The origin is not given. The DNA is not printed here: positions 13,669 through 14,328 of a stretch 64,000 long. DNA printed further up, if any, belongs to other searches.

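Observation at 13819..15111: Cargo of the integrase-bearing element: orphan serine-protease-fold half, a secreted partner and a TIR-like protein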

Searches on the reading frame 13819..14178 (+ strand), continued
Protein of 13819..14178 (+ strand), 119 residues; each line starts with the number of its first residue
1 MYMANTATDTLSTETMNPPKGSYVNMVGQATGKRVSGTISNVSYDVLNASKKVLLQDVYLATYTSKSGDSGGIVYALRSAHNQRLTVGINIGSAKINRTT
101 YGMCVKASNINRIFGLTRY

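Call 29: search_protein_representatives(alignment_id=A2)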
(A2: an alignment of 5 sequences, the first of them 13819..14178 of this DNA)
Query: 5 sequences, 116 profile positions. Proteins with E-value up to 0.001 (for the whole library): 180; up to 1e-10: 43; up to 1e-30: 7. The best 150 are listed.
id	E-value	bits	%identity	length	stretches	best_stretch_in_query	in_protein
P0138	6.9e-56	203.4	-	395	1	1-116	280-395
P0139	4.2e-51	188.0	-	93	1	24-116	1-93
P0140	6.3e-50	184.2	-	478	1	1-116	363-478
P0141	2.0e-38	147.0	-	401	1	1-116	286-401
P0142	3.4e-37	143.1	-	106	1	33-116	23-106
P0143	8.3e-33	129.0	-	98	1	42-116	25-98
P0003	9.3e-31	122.3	-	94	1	1-81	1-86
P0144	1.4e-29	118.6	-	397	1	1-116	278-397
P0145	1.9e-27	111.6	-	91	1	48-116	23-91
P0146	6.8e-26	106.7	-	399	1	4-116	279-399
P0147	2.0e-25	105.2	-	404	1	1-116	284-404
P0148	2.3e-25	104.9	-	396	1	1-116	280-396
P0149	3.5e-25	104.4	-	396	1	6-116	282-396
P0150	5.4e-25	103.8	-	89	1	61-116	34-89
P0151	4.2e-24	100.9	-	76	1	59-116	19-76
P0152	2.3e-22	95.3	-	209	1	1-116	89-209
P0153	6.6e-21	90.6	-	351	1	3-116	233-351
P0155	1.2e-20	89.7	-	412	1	3-116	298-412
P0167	4.2e-13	65.4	-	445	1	5-116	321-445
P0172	5.9e-12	61.7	-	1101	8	10-40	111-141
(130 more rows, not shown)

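Call 31: search_protein_families(library=pfam, proteins=[P0138, P0140, P0141, P0144, P0146, P0153, P0155, P0167, P0152, P0172], max_evalue=0.1)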
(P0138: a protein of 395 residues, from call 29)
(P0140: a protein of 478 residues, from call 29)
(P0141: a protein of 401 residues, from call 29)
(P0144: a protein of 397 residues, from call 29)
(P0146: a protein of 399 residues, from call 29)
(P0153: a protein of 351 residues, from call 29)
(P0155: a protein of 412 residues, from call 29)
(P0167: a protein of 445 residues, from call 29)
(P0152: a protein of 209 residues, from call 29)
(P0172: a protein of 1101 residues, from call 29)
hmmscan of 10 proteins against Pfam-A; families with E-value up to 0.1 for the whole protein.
P0138 (395 aa): 0 families

P0140 (478 aa): 3 families
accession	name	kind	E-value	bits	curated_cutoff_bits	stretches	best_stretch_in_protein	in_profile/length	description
PF00012.26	HSP70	-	8.7e-163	543.2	20.6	1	4-399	1-421/599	Hsp70 protein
PF06723.19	MreB_Mbl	-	2.1e-22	79.8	27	1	4-347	3-316/327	MreB/Mbl protein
PF02782.22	FGGY_C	-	0.0067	16.7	27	1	276-351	120-195/198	FGGY family of carbohydrate kinases, C-terminal domain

P0141 (401 aa): 1 family
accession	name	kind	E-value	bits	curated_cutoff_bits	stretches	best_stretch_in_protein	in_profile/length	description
PF02983.19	Pro_Al_protease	-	0.0085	16.6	23.4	0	125-181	1-53/59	Alpha-lytic protease prodomain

P0144 (397 aa): 0 families

P0146 (399 aa): 0 families

P0153 (351 aa): 0 families

P0155 (412 aa): 0 families

P0167 (445 aa): 0 families

P0152 (209 aa): 1 family
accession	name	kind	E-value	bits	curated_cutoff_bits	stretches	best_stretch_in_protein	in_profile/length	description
PF13365.12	Trypsin_2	-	0.065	14.4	27.6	1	21-159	2-135/144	Trypsin-like peptidase domain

P0172 (1101 aa): 8 families
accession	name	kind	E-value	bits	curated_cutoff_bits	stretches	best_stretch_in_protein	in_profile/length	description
PF03382.20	DUF285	-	2.4e-48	163.2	25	2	973-1079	1-107/120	Mycoplasma protein of unknown function, DUF285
PF17957.7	Big_7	-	1.6e-20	73.9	24.1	6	386-454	1-70/70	Bacterial Ig domain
PF19077.6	Big_13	-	2.1e-19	70.3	27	2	332-379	48-98/102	Bacterial Ig-like domain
PF25427.2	zf-CCCH_UNK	-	5.7e-10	39.4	31.1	0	227-243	18-34/40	UNK-like, CCCH zinc finger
PF18911.6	PKD_4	-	6.8e-05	23.3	27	1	885-923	34-67/85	PKD domain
PF00801.26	PKD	-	0.002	18.5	23.5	1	882-924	26-65/80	PKD domain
PF06788.19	UPF0257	-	0.025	14.7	25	0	610-677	23-90/236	Uncharacterised protein family (UPF0257)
PF21829.1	DUF6889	-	0.036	14.3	23.9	0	166-176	3-13/40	Family of unknown function (DUF6889)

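Call 32: find_encoding_contigs(protein=P0138, flank=6000, max_places=6)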
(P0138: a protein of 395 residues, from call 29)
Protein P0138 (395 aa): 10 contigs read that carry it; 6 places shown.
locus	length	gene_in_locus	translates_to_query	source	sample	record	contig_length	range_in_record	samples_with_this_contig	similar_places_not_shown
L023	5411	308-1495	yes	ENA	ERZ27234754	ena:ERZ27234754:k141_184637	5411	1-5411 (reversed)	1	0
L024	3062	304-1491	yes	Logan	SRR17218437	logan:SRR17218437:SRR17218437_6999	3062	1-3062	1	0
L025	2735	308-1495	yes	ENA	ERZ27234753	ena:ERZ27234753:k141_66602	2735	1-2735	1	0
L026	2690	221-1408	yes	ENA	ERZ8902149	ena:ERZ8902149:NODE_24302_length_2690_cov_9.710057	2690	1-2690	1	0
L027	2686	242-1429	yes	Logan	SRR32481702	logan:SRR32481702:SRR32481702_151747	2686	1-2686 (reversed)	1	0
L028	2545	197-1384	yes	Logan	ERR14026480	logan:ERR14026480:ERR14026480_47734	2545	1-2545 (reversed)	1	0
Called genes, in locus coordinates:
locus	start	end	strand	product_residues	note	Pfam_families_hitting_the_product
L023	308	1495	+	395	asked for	-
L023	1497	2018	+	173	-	-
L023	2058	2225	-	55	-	-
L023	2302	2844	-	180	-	-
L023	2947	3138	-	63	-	-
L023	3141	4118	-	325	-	PF01051:Rep3_N, PF21205:Rep3_C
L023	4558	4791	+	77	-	-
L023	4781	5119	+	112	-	-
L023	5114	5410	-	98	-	?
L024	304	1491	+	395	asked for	-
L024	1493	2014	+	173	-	-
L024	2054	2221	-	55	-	-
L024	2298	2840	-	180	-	-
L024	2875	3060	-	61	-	?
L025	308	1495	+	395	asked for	-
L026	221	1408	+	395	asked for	-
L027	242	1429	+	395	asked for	-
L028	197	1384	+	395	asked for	-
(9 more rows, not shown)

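Call 33: find_encoding_contigs(protein=P0009, flank=6000, max_places=4)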
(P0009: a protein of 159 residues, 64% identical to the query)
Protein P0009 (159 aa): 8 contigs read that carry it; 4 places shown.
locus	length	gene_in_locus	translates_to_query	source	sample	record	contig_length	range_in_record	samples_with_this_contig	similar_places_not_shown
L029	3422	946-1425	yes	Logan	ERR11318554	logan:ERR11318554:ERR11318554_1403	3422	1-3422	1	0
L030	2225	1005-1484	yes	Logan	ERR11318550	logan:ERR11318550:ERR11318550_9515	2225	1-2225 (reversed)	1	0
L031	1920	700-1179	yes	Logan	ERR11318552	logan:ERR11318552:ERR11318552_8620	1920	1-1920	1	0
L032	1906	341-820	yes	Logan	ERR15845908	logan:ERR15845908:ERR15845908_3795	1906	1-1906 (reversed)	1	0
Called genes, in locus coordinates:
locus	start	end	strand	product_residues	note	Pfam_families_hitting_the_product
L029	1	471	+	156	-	?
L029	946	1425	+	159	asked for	-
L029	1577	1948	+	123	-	-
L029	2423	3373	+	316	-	PF10340:Say1_Mug180 (faint), PF07859:Abhydrolase_3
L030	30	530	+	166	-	PF13353:Fer4_12, PF04055:Radical_SAM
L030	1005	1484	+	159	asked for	-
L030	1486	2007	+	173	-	-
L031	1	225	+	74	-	?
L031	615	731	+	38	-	-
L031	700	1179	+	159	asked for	-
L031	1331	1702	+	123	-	-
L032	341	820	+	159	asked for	-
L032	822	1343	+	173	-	-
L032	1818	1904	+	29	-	?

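Call 40: find_related_loci(query=A5, collection=genome_contigs, flank=6000)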
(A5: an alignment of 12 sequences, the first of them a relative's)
Query A5 (395 aa) in genome_contigs; peptide patterns used: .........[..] (x = any residue, [..] = any of these).
41 stretches matched a pattern; 32 encode a relative of the query (tblastn E <= 1e-3); 32 distinct loci.
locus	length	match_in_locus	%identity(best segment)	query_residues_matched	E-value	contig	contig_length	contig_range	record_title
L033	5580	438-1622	100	1-395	0e+0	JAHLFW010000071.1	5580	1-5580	MAG: Candidatus Phocaeicola faecigallinarum isolate G4-2901 G4M60__C106220_L5580, whole genome shotgun sequence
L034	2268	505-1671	78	3-390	0e+0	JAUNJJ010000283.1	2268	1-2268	MAG: Oscillospiraceae bacterium isolate S2A_St_21 NODE_15315_length_2268_cov_17.548125, whole genome shotgun sequence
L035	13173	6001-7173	66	4-395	4e-172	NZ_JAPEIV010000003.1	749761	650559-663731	Segatella copri strain F3-48 3, whole genome shotgun sequence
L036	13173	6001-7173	66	4-395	3e-172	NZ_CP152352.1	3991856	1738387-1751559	Segatella copri strain HDD05 chromosome, complete genome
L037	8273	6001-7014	36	36-395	2e-51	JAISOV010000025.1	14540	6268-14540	MAG: Clostridium sp. isolate Iy174_bin59 k119_2986298, whole genome shotgun sequence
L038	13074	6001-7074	34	38-395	6e-49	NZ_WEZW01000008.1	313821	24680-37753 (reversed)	Sphingobacterium luzhongxinii strain xlx-73 Scaffold6_1, whole genome shotgun sequence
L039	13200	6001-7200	31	1-395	2e-47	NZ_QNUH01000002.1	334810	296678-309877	Chryseobacterium elymi strain KCTC 22547 CONTIG_02, whole genome shotgun sequence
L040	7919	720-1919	30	3-395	1e-42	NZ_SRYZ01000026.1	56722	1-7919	Bacteroides muris (ex Afrizal et al. 2022) strain NM69_E16B NODE_26_length_56722_cov_606.825, whole genome shotgun seque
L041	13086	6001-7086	33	4-368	3e-41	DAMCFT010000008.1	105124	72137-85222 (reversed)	MAG TPA_asm: Kaistella sp. isolate CTOTU49703 NODE_35_length_105124_cov_24.181728, whole genome shotgun sequence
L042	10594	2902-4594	31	42-395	6e-41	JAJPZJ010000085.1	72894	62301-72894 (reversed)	MAG: Tannerellaceae bacterium isolate BH.11_4 NODE_30_length_72894_cov_14.571040, whole genome shotgun sequence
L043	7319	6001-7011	33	42-395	1e-40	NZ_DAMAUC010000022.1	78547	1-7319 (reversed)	MAG: Anaerocolumna sp. isolate CTOTU48493 NODE_89_length_78547_cov_5.604775, whole genome shotgun sequence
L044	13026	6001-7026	31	38-395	3e-40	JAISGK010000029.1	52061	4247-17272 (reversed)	MAG: Clostridiales bacterium isolate Gx485_bin96 k119_1493000, whole genome shotgun sequence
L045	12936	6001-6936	32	69-395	5e-38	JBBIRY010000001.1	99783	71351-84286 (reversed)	MAG: Actinomycetota bacterium isolate TCF170221_bin_360 NODE_1_length_99783_cov_2.42917, whole genome shotgun sequence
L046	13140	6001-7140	29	1-395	4e-36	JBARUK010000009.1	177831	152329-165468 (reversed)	MAG: Cyclobacteriaceae bacterium isolate MFD12125_ilm_asm_bin39 k127_103128, whole genome shotgun sequence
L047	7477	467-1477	31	63-395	3e-34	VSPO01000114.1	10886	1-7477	MAG: Muribaculaceae bacterium isolate SC1121_S27_bin.1 SC1121_S27_SC1121_S27_bin.1_contig_114, whole genome shotgun sequ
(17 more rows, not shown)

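Call 47: search_solved_structures(query=A5, max_evalue=0.1, show_alignments=2)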
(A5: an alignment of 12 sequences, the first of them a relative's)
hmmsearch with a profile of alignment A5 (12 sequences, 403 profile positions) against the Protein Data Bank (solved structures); distinct sequences matched with E-value up to 0.1: 17.
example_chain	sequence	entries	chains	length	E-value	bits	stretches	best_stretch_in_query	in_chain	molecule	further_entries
2oua_A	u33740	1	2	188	1.7e-08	37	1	209-355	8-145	Serine protease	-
1hpg_A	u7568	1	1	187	0.0019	20.4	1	300-357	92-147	Glutamic acid specific protease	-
1sgd_E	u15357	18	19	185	0.0024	20.1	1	296-364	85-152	Streptogrisin B | Streptogrisin B, Protease B | Streptogrisin B, Proteinase B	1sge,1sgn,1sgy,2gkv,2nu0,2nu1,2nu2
1cso_E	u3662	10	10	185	0.0024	20.1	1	296-364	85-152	PROTEINASE B | PROTEINASE B (SGPB) | STREPTOMYCES GRISEUS PROTEINASE B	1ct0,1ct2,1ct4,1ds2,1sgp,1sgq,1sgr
2sfa_A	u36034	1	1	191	0.007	18.6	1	303-359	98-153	SERINE PROTEINASE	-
2pro_A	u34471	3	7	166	0.012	17.9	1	69-176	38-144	ALPHA-LYTIC PROTEASE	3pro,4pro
7y77_A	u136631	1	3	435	0.019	17.1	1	304-376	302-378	Protein NARROW LEAF 1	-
3f85_A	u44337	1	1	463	0.02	17.1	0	157-228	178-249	homo trimeric fusion of CFA/I fimbrial subunits B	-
8hau_A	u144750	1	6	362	0.039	16.2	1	305-376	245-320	Protein NARROW LEAF 1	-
8pme_A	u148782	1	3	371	0.04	16.1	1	305-376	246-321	Narrow leaf 1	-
8hat_F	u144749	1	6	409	0.047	15.9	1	305-376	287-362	Protein NARROW LEAF 1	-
8pml_A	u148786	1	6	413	0.047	15.9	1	305-376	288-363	Protein NARROW LEAF 1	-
8pmg_A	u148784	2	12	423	0.05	15.8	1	305-376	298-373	Protein NARROW LEAF 1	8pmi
8pmm_A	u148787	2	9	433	0.051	15.7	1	305-376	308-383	Protein NARROW LEAF 1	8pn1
8has_A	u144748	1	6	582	0.074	15.2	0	305-376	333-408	Protein NARROW LEAF 1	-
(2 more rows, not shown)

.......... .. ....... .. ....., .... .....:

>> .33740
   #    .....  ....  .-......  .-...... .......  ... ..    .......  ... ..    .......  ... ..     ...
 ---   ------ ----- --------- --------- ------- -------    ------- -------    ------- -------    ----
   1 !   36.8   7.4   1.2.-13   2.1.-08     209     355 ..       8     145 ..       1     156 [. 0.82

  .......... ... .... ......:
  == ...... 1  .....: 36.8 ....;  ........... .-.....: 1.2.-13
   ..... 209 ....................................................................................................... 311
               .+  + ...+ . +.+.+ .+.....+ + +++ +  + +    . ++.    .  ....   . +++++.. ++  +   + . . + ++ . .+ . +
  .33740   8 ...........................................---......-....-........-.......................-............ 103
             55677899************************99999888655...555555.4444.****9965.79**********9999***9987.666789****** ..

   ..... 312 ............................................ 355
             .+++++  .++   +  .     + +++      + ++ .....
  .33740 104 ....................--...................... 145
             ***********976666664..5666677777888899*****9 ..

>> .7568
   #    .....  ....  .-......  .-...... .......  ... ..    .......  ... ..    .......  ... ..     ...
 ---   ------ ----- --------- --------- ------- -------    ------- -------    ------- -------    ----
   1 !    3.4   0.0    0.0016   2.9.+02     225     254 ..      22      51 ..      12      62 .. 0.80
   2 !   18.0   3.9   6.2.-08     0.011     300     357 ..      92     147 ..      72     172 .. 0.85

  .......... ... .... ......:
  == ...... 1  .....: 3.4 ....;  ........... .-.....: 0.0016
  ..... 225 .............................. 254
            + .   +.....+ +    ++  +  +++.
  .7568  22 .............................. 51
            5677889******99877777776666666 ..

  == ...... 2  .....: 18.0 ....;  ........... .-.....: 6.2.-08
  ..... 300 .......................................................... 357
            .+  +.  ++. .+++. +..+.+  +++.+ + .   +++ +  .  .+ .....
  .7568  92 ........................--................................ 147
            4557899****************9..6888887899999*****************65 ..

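Call 65: search_protein_families(library=ncbifam, proteins=[P0138, P0141, P0144, P0155, L038:5842-7077:+, L039:6001-7203:+, L023:1497-2018:+, L035:7180-7686:+, L039:7249-7764:+, L045:7034-7504:+], max_evalue=0.01)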
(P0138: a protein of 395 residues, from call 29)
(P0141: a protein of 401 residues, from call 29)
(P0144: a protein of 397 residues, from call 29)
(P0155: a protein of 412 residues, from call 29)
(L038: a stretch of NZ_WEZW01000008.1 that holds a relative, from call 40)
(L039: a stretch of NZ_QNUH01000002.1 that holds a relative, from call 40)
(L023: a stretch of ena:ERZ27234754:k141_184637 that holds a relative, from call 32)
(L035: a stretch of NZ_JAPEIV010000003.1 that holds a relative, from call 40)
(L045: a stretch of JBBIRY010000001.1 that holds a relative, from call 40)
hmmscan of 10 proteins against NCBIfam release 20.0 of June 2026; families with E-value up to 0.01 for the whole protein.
P0138 (395 aa): 0 families

P0141 (401 aa): 0 families

P0144 (397 aa): 0 families

P0155 (412 aa): 0 families

L038:5842-7077:+ (411 aa): 1 family
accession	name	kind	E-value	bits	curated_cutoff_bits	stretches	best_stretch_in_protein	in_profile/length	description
NF051463.1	Rv1815_serprot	equivalog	0.0022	17.5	175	1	284-386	83-171/190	Rv1815 family serine proteinase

L039:6001-7203:+ (400 aa): 1 family
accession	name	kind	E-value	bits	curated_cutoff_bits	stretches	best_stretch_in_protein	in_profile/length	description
NF051463.1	Rv1815_serprot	equivalog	0.0039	16.7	175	1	287-379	90-171/190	Rv1815 family serine proteinase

L023:1497-2018:+ (173 aa): 0 families

L035:7180-7686:+ (168 aa): 0 families

L039:7249-7764:+ (171 aa): 1 family
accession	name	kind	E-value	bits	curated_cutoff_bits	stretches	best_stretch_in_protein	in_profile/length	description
NF041640.1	AmoB_BACT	equivalog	0.00099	18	336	1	18-92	240-315/410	bacterial ammonia monooxygenase, subunit AmoB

L045:7034-7504:+ (156 aa): 1 family
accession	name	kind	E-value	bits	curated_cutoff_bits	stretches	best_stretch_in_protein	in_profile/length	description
NF058647.1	lipo_LytA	equivalog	0.0044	17.2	110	1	2-41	3-41/107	acidic lipoprotein LytA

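Call 79: list_cluster_members(proteins=[L075:1786-2991:+, window:13819-14178:+, window:14188-14697:+, window:14707-15111:+, L084:2353-2865:+])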
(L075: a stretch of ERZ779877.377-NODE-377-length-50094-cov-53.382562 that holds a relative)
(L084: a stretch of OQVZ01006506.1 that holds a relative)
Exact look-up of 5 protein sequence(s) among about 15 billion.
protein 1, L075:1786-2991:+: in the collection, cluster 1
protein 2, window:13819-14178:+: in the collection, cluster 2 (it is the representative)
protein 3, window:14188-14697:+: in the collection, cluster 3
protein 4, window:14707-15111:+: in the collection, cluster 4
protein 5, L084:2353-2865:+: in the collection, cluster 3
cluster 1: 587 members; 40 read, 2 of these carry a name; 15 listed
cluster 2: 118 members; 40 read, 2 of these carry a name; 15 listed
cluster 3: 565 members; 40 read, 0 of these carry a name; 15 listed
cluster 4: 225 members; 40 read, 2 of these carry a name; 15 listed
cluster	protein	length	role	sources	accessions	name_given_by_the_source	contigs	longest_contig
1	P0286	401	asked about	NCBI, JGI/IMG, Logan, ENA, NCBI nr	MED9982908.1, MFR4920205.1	MAG: hypothetical protein ACLUCG_02580 [Segatella copri] | hypothetical protein | hypothetical protein [Segatella copri]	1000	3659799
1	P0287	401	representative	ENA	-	-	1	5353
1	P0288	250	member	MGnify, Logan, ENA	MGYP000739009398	FL=1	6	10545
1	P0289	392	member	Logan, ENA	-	-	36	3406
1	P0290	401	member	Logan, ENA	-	-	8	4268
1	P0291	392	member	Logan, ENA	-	-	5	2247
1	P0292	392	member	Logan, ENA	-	-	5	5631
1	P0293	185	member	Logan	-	-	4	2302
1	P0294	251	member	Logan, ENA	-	-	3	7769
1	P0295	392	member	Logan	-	-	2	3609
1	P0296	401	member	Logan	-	-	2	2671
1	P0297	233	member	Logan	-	-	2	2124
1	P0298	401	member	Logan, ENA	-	-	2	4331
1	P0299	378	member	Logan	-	-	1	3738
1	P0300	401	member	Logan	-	-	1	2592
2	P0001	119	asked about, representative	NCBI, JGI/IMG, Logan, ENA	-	hypothetical protein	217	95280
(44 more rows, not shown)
